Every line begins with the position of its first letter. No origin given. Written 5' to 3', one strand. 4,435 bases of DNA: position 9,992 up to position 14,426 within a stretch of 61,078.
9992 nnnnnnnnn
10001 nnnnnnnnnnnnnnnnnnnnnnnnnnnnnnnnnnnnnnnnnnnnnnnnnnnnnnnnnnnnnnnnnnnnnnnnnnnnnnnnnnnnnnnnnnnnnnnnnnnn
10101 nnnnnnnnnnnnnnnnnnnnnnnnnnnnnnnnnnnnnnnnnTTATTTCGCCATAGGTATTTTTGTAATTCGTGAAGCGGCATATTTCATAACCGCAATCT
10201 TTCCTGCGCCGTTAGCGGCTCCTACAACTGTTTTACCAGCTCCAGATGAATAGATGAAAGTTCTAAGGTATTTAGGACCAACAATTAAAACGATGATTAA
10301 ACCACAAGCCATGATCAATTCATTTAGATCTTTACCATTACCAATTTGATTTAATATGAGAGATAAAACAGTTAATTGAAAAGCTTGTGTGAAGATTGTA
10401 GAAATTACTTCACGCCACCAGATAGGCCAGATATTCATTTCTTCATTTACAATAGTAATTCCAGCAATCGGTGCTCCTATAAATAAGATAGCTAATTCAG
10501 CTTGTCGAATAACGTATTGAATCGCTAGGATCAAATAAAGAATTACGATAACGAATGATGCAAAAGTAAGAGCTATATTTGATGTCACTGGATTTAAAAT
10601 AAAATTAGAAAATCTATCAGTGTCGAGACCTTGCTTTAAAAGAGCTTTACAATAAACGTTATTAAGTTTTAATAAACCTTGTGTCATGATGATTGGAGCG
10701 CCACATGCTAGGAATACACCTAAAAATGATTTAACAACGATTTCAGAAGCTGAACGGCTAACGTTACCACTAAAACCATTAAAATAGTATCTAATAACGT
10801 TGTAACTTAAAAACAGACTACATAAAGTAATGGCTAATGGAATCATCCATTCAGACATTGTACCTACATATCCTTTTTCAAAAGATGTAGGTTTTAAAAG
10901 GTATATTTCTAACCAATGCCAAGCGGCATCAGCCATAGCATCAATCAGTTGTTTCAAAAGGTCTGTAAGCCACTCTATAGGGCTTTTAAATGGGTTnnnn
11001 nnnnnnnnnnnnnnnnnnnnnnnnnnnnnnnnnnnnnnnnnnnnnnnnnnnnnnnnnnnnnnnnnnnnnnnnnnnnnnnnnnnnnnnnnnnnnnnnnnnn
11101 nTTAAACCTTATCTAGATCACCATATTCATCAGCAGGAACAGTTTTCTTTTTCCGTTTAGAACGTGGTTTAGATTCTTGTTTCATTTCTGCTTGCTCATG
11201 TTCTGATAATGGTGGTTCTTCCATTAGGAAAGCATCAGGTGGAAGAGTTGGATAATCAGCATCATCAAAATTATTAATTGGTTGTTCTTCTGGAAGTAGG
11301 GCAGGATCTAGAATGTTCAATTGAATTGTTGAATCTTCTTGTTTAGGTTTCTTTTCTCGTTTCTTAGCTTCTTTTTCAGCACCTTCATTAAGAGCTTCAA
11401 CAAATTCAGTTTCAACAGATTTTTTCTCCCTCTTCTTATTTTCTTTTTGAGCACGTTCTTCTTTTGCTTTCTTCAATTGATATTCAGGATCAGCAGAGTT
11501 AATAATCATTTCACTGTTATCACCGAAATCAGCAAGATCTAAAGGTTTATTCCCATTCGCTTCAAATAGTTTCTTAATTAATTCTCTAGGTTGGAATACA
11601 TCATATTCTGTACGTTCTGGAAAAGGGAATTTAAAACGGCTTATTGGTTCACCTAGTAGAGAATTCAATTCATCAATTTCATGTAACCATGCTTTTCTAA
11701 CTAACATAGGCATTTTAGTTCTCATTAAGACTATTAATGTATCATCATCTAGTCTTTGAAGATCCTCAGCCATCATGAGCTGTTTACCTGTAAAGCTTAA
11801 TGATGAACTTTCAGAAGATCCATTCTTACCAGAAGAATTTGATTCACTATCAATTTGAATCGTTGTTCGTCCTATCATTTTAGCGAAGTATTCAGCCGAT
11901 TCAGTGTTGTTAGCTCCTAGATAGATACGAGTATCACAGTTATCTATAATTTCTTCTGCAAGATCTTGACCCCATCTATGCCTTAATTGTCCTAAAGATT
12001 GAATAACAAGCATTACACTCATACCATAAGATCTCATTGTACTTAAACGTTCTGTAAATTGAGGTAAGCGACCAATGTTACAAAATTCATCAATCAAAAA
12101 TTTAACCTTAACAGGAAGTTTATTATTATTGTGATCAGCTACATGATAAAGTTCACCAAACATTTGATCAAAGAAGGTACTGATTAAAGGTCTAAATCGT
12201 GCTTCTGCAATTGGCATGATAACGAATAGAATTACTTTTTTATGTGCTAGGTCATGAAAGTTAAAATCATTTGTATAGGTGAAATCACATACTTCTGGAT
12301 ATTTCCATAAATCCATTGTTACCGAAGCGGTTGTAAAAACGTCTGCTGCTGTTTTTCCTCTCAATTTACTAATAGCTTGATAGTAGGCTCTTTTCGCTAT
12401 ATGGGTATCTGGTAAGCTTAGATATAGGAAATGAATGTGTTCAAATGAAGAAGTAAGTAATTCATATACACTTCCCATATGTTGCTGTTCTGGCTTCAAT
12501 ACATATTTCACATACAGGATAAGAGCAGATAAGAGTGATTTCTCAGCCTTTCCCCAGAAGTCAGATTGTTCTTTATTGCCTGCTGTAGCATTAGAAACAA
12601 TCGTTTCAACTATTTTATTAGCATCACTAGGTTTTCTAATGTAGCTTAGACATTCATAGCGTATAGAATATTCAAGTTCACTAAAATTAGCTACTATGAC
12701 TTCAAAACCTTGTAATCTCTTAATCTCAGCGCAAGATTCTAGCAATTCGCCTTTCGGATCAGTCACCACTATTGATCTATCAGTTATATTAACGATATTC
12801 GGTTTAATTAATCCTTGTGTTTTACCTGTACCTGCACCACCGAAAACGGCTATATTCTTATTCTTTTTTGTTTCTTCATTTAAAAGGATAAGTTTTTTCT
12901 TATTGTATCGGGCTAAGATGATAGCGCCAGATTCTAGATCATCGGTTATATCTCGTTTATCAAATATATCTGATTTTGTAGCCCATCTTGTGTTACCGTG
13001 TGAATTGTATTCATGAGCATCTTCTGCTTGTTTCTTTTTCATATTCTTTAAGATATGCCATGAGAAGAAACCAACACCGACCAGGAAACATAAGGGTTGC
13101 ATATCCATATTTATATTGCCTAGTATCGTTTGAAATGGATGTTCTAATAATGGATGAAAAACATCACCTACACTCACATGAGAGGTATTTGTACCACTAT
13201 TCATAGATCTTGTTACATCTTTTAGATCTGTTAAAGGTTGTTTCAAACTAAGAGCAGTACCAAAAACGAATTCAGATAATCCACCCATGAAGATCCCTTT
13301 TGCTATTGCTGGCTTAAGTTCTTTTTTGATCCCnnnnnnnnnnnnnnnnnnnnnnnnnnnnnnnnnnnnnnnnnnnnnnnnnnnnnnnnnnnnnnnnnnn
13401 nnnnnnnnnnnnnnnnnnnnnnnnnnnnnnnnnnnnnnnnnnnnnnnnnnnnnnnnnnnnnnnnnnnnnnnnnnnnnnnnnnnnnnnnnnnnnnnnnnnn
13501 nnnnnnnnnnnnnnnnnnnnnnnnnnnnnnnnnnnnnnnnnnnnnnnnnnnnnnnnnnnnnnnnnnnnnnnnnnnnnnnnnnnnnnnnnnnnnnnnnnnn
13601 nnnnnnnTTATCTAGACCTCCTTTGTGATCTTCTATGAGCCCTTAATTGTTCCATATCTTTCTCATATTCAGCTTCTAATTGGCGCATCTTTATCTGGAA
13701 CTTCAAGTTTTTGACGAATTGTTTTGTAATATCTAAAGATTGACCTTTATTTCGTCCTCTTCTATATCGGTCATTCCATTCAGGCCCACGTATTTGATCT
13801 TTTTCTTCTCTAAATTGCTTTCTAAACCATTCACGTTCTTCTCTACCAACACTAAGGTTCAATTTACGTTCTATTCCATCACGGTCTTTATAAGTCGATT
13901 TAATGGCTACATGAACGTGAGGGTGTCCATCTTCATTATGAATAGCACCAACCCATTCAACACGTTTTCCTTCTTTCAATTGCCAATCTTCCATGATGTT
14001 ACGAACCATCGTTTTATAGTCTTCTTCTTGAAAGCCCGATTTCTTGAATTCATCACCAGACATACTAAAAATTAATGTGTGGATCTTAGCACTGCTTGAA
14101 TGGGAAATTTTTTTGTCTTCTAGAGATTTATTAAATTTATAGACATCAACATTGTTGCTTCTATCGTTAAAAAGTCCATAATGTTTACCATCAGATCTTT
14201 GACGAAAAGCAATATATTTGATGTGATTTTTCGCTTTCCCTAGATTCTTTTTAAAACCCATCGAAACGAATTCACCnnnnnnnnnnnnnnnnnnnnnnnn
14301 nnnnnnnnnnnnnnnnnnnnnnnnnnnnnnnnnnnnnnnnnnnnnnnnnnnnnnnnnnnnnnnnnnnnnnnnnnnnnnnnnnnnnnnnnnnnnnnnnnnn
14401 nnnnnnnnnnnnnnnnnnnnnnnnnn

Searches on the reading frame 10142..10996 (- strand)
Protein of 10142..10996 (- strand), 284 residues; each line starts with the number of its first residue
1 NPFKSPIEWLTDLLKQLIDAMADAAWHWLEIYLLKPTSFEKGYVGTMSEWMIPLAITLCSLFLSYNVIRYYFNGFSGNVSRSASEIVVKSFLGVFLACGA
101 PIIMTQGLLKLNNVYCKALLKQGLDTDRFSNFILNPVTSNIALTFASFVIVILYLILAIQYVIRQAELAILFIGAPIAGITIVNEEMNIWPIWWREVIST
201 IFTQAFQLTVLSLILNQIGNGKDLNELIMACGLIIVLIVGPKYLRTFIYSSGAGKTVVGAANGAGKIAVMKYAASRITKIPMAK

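Call 55: search_protein_families(library=pfam, proteins=[window:10142-10996:-], max_evalue=0.01)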
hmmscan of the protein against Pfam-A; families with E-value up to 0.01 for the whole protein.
window:10142-10996:- (284 aa): 1 family
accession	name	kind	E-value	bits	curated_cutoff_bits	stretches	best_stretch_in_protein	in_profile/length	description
PF19597.4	TrbL_4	-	9e-28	97.9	27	1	16-272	22-272/276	Conjugal transfer protein TrbL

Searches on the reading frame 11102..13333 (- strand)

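Call 28: search_protein_families(library=pfam, proteins=[window:11102-13333:-])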
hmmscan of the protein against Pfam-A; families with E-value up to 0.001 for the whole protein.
window:11102-13333:- (743 aa): 3 families
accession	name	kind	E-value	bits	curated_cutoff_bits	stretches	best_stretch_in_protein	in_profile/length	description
PF02534.20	T4SS-DNA_transf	-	1.2e-83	282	20.1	1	157-560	44-455/468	Type IV secretory system Conjugative DNA transfer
PF12696.13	TraG-D_C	-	9.7e-37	126.1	22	1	410-529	2-125/126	TraM recognition site of TraD and TraG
PF10412.15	TrwB_AAD_bind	-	1e-33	117.2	20.5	1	157-543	14-381/387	Type IV secretion-system coupling protein DNA-binding domain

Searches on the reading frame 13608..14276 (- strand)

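Call 55: search_protein_families(library=pfam, proteins=[window:13608-14276:-], max_evalue=0.01)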
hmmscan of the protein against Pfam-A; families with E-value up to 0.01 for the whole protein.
window:13608-14276:- (222 aa): 2 families
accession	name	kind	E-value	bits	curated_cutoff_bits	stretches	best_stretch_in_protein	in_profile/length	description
PF03432.20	Relaxase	-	5.2e-05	24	24.6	1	57-131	36-104/132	MobA/VirD2-like, nuclease domain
PF18555.7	MobL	-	0.00014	21.5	28.5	1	84-169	121-180/383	MobL relaxases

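Call 64: search_protein_families(library=ncbifam, proteins=[window:13608-14276:-], max_evalue=0.01)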
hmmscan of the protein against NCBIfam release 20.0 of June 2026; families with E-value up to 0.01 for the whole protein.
window:13608-14276:- (222 aa): 3 families
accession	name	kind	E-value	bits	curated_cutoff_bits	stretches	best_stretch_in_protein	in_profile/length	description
NF041499.3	MobP3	subfamily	4.9e-15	55.9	150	1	9-205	39-229/315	MobP3 family relaxase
NF041267.1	relax_RlxS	exception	5.1e-07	28.8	850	1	10-128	86-192/654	relaxase/mobilization nuclease RlxS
NF041498.2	MobP2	subfamily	5.1e-05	23.1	200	1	17-152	45-190/335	MobP2 family relaxase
